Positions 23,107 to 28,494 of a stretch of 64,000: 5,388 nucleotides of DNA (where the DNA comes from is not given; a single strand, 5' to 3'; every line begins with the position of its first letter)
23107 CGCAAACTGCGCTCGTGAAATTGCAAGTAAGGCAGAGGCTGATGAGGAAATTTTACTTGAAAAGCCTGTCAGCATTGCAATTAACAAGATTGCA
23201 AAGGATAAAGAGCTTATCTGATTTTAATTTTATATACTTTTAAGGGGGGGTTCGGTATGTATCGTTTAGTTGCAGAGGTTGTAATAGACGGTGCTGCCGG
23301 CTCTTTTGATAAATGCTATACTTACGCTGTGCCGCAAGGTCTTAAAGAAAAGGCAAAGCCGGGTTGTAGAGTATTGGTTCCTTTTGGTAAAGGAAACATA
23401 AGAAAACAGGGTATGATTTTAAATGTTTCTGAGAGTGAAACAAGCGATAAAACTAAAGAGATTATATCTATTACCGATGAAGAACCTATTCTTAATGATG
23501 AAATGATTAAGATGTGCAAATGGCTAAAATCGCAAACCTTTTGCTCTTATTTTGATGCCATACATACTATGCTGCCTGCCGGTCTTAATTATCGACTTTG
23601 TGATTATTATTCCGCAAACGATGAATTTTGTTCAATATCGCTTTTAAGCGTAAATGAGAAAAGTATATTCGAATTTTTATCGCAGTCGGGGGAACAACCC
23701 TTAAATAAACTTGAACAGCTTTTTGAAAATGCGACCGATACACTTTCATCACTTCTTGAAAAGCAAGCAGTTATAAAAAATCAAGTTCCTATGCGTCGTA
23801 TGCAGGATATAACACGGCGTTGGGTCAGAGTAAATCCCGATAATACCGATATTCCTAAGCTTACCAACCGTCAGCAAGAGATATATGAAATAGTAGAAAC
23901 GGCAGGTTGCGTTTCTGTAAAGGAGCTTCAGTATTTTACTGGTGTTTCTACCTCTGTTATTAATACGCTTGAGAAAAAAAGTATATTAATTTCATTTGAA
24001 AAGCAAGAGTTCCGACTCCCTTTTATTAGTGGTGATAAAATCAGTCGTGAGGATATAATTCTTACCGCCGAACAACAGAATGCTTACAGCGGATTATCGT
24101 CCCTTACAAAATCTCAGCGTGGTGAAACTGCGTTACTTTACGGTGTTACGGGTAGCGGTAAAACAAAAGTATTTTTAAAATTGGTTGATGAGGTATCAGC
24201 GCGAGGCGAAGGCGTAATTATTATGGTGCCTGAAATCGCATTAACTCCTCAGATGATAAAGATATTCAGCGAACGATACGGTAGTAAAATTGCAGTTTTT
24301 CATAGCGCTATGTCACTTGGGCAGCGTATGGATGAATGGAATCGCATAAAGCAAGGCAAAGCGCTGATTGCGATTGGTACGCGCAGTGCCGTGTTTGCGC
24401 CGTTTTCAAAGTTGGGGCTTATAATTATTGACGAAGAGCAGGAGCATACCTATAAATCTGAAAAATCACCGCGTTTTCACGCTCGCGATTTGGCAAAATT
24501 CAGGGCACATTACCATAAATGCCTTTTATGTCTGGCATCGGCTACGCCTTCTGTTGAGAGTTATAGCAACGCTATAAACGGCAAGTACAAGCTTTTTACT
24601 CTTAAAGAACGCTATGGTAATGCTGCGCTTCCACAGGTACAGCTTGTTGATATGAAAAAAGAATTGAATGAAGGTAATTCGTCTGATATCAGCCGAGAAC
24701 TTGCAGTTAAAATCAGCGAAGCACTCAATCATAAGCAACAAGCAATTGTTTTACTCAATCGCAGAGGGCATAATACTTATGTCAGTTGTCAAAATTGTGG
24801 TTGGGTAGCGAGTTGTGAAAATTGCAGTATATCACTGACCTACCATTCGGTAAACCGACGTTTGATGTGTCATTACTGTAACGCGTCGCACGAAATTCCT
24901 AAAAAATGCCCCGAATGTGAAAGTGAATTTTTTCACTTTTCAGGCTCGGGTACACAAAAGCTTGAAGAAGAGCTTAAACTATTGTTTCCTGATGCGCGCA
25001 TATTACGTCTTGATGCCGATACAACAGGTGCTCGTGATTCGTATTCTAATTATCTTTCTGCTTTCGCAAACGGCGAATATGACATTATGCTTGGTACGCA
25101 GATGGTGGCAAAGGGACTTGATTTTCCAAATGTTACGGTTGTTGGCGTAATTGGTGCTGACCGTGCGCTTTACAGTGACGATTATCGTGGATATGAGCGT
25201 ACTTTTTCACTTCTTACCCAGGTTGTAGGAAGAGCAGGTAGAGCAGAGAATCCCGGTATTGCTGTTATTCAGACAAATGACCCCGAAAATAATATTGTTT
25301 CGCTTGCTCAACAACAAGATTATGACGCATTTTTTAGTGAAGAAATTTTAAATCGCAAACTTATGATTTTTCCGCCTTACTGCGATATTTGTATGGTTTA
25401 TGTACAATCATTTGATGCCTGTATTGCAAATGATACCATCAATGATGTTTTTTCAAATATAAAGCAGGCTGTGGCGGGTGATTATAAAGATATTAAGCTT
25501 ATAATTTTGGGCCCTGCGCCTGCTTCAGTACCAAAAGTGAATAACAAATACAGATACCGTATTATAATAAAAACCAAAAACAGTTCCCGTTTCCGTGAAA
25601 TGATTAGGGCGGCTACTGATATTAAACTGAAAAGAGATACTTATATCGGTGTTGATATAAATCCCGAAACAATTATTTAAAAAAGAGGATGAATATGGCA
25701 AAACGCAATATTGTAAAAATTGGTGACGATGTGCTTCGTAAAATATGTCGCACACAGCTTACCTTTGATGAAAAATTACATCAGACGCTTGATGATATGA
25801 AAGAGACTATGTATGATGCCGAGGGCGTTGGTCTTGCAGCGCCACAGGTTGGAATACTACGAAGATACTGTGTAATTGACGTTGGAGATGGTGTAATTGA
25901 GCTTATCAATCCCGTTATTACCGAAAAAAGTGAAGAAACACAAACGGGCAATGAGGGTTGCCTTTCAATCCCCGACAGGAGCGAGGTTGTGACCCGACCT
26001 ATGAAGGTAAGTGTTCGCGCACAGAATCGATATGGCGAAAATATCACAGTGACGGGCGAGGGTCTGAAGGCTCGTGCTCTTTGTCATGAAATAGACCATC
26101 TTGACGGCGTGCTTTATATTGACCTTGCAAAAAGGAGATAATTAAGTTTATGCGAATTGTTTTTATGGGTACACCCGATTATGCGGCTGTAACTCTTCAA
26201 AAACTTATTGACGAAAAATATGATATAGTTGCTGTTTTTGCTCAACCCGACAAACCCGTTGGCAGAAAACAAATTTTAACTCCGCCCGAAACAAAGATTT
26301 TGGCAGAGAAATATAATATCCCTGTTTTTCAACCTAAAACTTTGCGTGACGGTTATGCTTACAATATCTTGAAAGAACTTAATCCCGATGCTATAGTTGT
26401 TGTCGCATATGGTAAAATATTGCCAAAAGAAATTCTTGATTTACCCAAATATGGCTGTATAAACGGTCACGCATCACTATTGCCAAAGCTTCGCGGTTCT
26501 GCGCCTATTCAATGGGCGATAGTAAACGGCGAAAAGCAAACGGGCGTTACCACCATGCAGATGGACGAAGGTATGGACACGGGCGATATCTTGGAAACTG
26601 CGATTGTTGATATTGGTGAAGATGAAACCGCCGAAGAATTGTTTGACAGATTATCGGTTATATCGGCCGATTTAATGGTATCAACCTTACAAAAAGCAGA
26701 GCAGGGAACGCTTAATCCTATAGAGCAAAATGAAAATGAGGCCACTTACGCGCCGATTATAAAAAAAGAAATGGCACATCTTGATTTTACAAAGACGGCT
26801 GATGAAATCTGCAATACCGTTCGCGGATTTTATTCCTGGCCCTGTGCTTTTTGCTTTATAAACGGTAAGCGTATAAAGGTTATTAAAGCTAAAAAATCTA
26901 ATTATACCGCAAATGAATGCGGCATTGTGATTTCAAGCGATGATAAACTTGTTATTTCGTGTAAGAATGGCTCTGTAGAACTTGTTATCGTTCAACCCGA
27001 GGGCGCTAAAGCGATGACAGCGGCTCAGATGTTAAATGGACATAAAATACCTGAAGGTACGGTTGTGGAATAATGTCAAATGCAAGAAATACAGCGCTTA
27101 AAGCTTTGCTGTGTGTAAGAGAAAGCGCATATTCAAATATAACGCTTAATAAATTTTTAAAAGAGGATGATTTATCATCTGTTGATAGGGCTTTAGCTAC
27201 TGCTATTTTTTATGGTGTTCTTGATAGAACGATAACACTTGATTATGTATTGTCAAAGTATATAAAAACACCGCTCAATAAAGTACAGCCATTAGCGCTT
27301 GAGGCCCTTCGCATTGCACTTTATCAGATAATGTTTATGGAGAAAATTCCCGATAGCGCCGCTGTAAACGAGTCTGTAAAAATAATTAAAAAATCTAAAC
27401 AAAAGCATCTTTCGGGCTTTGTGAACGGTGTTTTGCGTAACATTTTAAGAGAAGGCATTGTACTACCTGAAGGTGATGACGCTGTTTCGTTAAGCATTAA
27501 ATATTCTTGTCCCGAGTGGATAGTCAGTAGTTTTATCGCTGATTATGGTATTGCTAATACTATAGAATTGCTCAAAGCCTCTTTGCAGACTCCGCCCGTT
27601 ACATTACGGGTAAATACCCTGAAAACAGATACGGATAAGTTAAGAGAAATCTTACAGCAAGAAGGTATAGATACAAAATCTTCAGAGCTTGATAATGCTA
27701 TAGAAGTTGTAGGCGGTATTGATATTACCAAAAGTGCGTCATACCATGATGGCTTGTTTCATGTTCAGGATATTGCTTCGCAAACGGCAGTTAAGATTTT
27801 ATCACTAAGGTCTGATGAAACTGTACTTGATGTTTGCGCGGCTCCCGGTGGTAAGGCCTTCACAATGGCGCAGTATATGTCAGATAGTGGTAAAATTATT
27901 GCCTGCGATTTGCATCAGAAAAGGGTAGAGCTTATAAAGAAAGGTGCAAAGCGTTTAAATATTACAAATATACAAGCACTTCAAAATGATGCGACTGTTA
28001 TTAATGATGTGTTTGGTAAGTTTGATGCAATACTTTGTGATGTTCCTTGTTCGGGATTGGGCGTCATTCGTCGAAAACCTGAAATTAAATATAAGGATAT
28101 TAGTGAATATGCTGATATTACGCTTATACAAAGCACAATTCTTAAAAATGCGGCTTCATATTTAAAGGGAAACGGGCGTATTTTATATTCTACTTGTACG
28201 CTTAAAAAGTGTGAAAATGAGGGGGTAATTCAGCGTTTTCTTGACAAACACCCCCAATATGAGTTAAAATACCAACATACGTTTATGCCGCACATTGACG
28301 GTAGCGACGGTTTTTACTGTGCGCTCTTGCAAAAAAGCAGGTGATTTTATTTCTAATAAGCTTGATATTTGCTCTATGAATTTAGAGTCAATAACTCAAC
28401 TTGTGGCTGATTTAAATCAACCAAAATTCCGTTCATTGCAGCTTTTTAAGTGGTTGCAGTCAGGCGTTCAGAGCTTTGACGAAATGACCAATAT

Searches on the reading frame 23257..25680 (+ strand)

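Call 66: search_protein_families(library=ncbifam, proteins=[window:23257-25680:+], max_evalue=0.00001)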
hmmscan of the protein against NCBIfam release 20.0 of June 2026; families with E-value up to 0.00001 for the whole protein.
window:23257-25680:+ (807 aa): 26 families (the best 25 are shown)
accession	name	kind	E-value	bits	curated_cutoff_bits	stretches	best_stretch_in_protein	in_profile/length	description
NF004066.1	PRK05580.1-3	equivalog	2.8e-247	823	813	1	6-805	2-787/788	primosomal protein N'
NF004068.0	PRK05580.1-5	equivalog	1.9e-192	641.4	1249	1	4-793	3-778/795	primosomal protein N'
TIGR00595.1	priA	equivalog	2.4e-181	603.7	230.35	1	293-803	1-508/509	replication restart helicase PriA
NF004067.0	PRK05580.1-4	equivalog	5.8e-176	587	763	2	200-803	137-733/737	primosomal protein N'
NF004070.0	PRK05580.2-2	equivalog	1.1e-166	556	921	1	168-805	98-727/729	primosomal protein N'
NF004065.0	PRK05580.1-1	equivalog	2.8e-160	535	858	2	203-803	134-728/731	primosomal protein N'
NF004071.0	PRK05580.2-3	equivalog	4e-140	468.1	1105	1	200-805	135-733/735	primosomal protein N'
NF004069.0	PRK05580.2-1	equivalog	6.6e-128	427.8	767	1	259-803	102-608/612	primosomal protein N'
NF004072.0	PRK05580.2-4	equivalog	2e-126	422.9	1030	1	269-805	122-646/648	primosomal protein N'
NF011453.0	PRK14873.1-3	equivalog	1.9e-52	178.3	812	2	304-794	186-635/653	primosome assembly protein PriA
NF011452.0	PRK14873.1-2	equivalog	1.6e-42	145.6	980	2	288-581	197-493/708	primosomal protein N'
NF011454.0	PRK14873.1-4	equivalog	3.5e-32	111.5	951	1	286-588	141-448/651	primosomal protein N'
NF011455.0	PRK14873.1-5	equivalog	4.3e-31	107.9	969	1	297-585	169-465/675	primosomal protein N'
NF011451.0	PRK14873.1-1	equivalog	8.4e-18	63.9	1147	1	337-581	278-532/764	primosome assembly protein PriA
TIGR00580.2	mfd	equivalog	1.1e-17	63.8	800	1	272-396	437-566/907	transcription-repair coupling factor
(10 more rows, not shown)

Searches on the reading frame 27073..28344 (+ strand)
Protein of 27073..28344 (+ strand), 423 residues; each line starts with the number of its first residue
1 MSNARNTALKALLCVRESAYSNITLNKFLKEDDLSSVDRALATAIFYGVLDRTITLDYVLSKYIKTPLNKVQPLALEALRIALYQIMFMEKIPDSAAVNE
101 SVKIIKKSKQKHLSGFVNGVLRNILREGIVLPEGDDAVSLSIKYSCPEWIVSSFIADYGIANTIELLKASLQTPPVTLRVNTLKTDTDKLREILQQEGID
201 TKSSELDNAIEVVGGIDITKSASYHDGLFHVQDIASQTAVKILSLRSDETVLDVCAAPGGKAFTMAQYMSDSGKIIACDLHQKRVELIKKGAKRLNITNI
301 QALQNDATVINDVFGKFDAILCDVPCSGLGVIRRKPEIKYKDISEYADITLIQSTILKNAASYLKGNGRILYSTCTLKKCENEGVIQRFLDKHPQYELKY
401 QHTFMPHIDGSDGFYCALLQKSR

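Call 66: search_protein_families(library=ncbifam, proteins=[window:27073-28344:+], max_evalue=0.00001)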
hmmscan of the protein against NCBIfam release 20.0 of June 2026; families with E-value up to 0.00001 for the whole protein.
window:27073-28344:+ (423 aa): 15 families
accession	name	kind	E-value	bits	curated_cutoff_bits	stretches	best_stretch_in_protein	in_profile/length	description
NF011494.0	PRK14902.1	equivalog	9.7e-139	463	319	1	2-422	3-443/444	16S rRNA (cytosine(967)-C(5))-methyltransferase RsmB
NF011493.0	PRK14901.1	equivalog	1.9e-110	369.8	540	1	2-422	3-446/447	16S rRNA (cytosine(967)-C(5))-methyltransferase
TIGR00563.1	rsmB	equivalog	4e-110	368.9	269.05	1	5-421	1-435/437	16S rRNA (cytosine(967)-C(5))-methyltransferase RsmB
NF008149.0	PRK10901.1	equivalog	1.1e-82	278.3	375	1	11-422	15-433/434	16S rRNA (cytosine(967)-C(5))-methyltransferase RsmB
NF011495.0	PRK14903.1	equivalog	8.8e-69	232.4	503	1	37-397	37-389/431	16S rRNA (cytosine(967)-C(5))-methyltransferase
TIGR00446.1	nop2p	subfamily_domain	2.6e-49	167.8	210.45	1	178-398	1-223/264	NOL1/NOP2/sun family putative RNA methylase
NF008898.0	PRK11933.1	equivalog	5.5e-35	120.8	588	1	176-395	39-267/480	16S rRNA (cytosine(1407)-C(5))-methyltransferase RsmF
NF040814.1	tRNA_cyt_mtase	equivalog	2.8e-29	102.1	550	1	177-392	36-251/305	tRNA (cytosine(49)-C(5))-methyltransferase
NF041567.1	mtaseRsmF_Thermus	equivalog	2.9e-29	102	690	1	177-400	24-246/443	16S rRNA (cytosine(1407)-C(5))-methyltransferase RsmF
TIGR01951.1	nusB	equivalog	9.6e-20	71.2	88.35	1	2-127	3-130/131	transcription antitermination factor NusB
NF001223.0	PRK00202.1-1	equivalog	3.6e-11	43.3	131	1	42-127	56-143/146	transcription antitermination factor NusB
NF011529.0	PRK14968.1-3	equivalog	8.8e-07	28.5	162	1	241-378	28-160/198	putative methyltransferase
NF052510.1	methyltran_MpqE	exception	1.7e-06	27.6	335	1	237-322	36-122/234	methyl-plastoquinone biosynthesis methyltransferase MpqE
TIGR02469.1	CbiT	equivalog_domain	3.3e-06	27.4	78.3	0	240-321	12-93/124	precorrin-6Y C5,15-methyltransferase (decarboxylating) subunit CbiT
NF010550.0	PRK13943.1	equivalog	9.2e-06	25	359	0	240-325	73-158/322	protein-L-isoaspartate O-methyltransferase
